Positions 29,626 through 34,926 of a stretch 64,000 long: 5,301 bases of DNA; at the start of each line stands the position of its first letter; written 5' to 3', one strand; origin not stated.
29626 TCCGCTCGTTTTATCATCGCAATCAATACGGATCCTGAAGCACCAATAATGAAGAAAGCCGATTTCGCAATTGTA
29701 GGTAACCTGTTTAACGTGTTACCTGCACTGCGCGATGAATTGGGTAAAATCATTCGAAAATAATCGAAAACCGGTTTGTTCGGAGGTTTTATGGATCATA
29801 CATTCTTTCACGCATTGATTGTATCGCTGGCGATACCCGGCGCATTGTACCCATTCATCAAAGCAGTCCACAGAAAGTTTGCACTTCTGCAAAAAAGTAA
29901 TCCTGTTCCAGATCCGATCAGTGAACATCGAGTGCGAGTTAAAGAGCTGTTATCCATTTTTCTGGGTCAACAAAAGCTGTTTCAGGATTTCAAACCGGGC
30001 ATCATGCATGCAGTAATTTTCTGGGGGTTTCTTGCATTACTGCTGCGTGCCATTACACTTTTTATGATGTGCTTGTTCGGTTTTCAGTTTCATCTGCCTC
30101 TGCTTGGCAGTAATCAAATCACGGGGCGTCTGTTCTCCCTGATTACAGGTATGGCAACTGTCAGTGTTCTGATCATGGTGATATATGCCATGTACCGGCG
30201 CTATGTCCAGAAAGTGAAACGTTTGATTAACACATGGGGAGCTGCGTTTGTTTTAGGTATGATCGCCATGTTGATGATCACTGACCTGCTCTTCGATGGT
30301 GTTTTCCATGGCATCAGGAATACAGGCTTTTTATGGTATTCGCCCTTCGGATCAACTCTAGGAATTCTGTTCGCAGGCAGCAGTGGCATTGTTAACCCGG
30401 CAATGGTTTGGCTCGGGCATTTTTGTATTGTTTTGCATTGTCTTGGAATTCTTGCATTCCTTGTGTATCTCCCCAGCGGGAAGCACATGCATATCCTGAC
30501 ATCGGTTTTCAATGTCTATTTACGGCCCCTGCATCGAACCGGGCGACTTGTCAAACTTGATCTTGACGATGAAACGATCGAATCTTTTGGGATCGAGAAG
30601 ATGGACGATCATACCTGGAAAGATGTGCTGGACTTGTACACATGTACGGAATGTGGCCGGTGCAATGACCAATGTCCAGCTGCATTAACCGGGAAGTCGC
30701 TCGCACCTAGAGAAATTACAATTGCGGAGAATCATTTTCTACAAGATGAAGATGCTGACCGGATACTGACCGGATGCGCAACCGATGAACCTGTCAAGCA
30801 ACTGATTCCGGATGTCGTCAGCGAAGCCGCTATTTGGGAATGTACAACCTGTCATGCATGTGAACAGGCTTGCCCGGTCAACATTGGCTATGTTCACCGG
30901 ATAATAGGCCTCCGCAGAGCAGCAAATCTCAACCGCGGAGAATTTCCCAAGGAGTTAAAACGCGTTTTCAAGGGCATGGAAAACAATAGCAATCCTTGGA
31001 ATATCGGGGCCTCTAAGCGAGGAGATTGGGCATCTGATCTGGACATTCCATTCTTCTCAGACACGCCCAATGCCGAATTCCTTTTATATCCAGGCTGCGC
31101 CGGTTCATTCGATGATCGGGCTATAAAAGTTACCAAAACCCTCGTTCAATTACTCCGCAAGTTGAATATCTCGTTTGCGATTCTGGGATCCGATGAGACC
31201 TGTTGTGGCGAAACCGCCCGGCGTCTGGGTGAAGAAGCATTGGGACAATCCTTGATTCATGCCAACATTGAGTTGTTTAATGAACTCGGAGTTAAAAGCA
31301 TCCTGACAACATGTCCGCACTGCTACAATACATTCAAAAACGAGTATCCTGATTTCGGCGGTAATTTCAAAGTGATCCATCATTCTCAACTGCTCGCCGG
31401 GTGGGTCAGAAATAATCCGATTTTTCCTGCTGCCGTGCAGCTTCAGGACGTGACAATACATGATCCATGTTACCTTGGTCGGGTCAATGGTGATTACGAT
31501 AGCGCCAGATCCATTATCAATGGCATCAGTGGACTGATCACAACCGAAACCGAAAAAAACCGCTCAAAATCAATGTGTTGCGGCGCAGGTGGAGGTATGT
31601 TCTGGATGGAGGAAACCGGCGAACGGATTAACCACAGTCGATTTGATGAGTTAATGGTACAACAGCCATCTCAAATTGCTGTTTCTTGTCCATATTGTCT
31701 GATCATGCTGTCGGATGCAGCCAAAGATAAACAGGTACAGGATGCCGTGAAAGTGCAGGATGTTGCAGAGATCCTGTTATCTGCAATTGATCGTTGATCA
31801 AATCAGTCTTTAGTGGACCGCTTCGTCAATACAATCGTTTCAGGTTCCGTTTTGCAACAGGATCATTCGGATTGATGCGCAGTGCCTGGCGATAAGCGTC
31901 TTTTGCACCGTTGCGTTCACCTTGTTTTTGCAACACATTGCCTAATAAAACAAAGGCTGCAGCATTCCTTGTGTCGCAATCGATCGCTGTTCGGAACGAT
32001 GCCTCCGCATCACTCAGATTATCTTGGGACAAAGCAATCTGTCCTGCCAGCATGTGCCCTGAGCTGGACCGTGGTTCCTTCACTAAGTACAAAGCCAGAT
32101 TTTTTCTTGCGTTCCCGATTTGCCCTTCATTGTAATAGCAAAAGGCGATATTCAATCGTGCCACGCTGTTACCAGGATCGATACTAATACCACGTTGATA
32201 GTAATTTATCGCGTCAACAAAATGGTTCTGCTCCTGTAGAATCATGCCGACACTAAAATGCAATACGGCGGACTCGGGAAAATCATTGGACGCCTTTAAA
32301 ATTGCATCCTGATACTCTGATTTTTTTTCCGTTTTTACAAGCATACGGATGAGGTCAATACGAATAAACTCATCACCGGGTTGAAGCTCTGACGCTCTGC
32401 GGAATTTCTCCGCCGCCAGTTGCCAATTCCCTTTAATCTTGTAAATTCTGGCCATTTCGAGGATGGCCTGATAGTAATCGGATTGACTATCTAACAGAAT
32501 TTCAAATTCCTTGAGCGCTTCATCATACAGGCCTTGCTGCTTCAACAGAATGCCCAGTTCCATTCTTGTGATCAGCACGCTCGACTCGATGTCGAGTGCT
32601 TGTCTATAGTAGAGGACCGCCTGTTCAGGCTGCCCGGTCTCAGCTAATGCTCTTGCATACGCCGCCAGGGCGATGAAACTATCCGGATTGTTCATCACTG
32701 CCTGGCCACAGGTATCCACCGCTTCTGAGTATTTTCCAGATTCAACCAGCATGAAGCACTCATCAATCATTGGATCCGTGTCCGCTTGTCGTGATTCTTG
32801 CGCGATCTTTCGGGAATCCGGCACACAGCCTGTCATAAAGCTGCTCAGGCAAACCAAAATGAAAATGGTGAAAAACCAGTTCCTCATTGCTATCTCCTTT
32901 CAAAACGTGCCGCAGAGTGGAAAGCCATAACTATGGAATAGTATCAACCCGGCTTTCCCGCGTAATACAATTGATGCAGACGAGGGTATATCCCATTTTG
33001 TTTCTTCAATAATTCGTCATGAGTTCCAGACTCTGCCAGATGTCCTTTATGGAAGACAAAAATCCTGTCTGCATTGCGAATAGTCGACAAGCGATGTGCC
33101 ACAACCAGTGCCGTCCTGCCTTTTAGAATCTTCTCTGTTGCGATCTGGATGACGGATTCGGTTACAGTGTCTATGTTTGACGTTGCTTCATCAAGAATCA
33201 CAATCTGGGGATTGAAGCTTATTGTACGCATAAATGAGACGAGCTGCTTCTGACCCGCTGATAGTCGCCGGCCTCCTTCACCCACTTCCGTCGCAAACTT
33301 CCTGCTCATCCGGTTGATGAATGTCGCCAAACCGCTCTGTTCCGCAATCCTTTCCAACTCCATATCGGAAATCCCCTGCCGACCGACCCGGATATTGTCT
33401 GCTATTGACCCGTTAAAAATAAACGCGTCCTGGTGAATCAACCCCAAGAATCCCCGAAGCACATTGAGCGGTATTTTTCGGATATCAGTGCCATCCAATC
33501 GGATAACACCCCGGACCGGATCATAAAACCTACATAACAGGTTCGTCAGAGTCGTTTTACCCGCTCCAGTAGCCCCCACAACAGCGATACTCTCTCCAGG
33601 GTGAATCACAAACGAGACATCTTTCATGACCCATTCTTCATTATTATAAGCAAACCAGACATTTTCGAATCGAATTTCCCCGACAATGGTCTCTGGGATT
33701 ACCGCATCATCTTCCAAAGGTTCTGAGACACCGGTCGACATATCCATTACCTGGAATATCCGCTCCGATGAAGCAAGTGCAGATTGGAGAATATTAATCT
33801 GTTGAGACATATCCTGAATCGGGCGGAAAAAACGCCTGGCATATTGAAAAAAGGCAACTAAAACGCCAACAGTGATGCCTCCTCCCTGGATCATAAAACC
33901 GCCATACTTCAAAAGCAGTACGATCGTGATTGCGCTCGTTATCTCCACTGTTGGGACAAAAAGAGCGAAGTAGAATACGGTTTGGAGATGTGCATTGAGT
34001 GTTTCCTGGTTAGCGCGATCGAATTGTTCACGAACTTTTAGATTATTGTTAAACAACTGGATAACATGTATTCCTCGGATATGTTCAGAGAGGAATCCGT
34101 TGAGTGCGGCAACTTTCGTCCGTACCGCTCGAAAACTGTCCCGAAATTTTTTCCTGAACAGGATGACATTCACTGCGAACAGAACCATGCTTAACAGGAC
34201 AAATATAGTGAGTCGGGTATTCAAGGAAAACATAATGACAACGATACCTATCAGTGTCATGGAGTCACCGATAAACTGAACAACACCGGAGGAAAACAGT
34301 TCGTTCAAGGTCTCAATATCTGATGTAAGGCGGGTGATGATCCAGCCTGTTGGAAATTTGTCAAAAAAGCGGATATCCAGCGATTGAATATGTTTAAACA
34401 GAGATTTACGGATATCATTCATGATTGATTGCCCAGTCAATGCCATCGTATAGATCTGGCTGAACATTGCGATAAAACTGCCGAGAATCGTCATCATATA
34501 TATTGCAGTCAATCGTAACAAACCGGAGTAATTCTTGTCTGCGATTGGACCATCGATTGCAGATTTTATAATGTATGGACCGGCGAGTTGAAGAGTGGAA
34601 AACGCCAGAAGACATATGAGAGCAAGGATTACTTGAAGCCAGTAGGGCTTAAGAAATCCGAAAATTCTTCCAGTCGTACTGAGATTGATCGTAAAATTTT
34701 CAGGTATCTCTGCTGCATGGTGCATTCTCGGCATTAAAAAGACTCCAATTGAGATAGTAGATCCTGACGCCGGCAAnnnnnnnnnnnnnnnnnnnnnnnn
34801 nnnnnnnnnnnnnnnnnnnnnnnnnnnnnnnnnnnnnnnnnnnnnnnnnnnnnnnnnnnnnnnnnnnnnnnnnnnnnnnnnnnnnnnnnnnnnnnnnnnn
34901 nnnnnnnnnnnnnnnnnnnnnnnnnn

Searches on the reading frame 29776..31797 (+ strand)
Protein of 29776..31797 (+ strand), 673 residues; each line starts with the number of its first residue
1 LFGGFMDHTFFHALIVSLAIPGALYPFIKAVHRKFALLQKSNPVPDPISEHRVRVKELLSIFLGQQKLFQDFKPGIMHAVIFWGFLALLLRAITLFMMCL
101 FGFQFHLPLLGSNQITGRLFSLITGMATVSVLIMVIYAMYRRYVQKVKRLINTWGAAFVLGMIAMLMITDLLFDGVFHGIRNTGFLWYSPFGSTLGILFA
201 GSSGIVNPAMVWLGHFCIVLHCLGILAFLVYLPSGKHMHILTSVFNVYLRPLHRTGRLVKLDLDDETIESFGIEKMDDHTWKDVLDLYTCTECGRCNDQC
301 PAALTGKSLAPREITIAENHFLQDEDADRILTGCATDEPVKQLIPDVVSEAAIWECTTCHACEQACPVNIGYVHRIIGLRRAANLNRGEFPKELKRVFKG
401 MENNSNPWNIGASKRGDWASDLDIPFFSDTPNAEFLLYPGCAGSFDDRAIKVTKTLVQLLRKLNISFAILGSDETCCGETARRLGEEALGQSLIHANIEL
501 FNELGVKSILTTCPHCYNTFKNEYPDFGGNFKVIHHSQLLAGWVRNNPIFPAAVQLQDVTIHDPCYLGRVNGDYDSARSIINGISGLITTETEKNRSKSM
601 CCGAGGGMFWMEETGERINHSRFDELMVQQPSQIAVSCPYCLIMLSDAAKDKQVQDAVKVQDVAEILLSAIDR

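Call 82: search_protein_families(library=pfam, proteins=[window:29776-31797:+], max_evalue=0.00001)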
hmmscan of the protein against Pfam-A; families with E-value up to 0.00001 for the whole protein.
window:29776-31797:+ (673 aa): 6 families
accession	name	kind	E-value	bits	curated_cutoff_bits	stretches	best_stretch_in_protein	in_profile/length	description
PF02754.22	CCG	-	1.7e-31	108.6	20.6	2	559-645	1-84/85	Cysteine-rich domain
PF13183.11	Fer4_8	-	5.4e-09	36.9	27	1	287-370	2-68/68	4Fe-4S dicluster domain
PF13237.11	Fer4_10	-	1e-08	35.4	25.5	1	283-367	2-53/53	4Fe-4S dicluster domain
PF13187.11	Fer4_9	-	3.8e-08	33.7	27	1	290-369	2-50/52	4Fe-4S dicluster domain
PF13534.11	Fer4_17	-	5.8e-06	27.2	22.2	0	270-304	28-60/61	4Fe-4S dicluster domain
PF12797.12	Fer4_2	-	6.2e-06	26.3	24.5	0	281-302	1-22/22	4Fe-4S binding domain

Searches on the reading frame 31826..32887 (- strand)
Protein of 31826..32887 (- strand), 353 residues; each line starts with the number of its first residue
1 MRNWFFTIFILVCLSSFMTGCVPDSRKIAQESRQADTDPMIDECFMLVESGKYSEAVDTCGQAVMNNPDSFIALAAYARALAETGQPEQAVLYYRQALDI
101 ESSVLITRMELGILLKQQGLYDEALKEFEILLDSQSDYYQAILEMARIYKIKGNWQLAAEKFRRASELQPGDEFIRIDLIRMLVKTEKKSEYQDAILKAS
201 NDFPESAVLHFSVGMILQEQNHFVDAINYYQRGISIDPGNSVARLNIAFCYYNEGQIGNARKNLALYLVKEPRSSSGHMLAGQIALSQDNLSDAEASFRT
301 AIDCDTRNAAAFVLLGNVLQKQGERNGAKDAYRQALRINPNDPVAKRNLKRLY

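Call 82: search_protein_families(library=pfam, proteins=[window:31826-32887:-], max_evalue=0.00001)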
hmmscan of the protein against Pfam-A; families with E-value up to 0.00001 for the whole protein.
window:31826-32887:- (353 aa): 21 families
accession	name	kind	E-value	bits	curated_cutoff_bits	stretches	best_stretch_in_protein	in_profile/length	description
PF07719.23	TPR_2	-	2e-36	121.5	27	1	309-342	1-34/34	Tetratricopeptide repeat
PF00515.34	TPR_1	-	9.5e-30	101.6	27.8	1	309-342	1-34/34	Tetratricopeptide repeat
PF14559.12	TPR_19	-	4.3e-29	101.1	25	2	219-284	3-68/68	Tetratricopeptide repeat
PF13432.12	TPR_16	-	3.9e-25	88.3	32.7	1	110-172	2-64/65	Tetratricopeptide repeat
PF13428.12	TPR_14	-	2.1e-24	83.9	23.5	0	310-349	2-41/44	Tetratricopeptide repeat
PF13181.12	TPR_8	-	1.7e-22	78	25.7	0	310-342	2-34/34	Tetratricopeptide repeat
PF13431.12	TPR_17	-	1.4e-21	75.4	24.4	0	229-261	1-33/34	Tetratricopeptide repeat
PF24575.1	TPR_Slam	-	3.6e-19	69.5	35.2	0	205-262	45-102/104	Surface lipoprotein assembly modifier, N-terminal TPR repeats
PF13176.12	TPR_7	-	5.5e-19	67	27.9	0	73-101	1-29/36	Tetratricopeptide repeat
PF13414.12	TPR_11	-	9.9e-19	67.2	26.8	0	282-323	1-42/42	TPR repeat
PF13424.12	TPR_12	-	5.8e-17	62.1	30.1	0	55-100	28-74/77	Tetratricopeptide repeat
PF23914.1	TPR_CcmH_CycH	-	7.9e-16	58.7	42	0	285-345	26-86/158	Cytochrome c-type biogenesis protein H TPR domain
PF13371.12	TPR_9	-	1.3e-13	51.2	35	0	216-279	4-67/73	Tetratricopeptide repeat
PF13429.12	TPR_15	-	5.9e-13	49.3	26.2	0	135-199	144-206/280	Tetratricopeptide repeat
PF13174.12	TPR_6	-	3.6e-12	46.5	26.3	0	311-341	2-32/33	Tetratricopeptide repeat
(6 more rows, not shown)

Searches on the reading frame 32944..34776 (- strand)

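Call 82: search_protein_families(library=pfam, proteins=[window:32944-34776:-], max_evalue=0.00001)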
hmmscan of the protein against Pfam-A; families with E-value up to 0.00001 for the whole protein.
window:32944-34776:- (610 aa): 2 families
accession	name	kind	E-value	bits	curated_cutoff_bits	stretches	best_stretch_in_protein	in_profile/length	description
PF00664.28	ABC_membrane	-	5e-48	164.6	28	1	49-319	1-273/274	ABC transporter transmembrane region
PF00005.33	ABC_tran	-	1e-26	94.6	25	1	385-533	2-137/137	ABC transporter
